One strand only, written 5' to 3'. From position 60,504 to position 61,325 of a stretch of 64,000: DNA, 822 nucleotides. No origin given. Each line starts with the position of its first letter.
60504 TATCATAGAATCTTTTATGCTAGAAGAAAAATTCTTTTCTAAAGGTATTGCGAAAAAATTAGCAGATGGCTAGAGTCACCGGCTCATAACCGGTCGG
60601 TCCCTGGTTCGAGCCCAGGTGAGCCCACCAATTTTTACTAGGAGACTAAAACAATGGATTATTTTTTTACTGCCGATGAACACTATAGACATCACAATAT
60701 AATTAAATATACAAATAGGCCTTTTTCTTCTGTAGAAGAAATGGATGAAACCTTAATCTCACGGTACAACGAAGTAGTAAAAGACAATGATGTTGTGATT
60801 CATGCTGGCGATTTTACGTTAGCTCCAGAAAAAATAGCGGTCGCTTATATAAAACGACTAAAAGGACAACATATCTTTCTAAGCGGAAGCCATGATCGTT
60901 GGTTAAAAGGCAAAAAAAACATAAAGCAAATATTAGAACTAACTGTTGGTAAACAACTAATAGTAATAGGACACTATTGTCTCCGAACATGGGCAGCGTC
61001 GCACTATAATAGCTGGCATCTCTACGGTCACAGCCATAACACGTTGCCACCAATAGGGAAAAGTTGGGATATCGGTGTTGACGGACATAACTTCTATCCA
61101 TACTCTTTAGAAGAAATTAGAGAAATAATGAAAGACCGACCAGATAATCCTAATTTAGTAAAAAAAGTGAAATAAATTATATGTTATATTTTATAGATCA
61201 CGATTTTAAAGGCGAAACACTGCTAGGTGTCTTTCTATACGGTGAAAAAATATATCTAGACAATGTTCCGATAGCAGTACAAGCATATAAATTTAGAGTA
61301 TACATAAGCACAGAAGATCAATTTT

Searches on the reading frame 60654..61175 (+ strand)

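Call 15: search_protein_families(library=phrogs, proteins=[window:60654-61175:+], max_evalue=0.00001)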
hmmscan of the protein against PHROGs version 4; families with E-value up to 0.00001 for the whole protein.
window:60654-61175:+ (173 aa): 2 families
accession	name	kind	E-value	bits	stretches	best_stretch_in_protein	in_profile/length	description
phrog_547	-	other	4e-41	141.7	1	1-167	29-207/245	phosphoesterase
phrog_30537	-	unknown function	5.3e-07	31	1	17-80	2-64/87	-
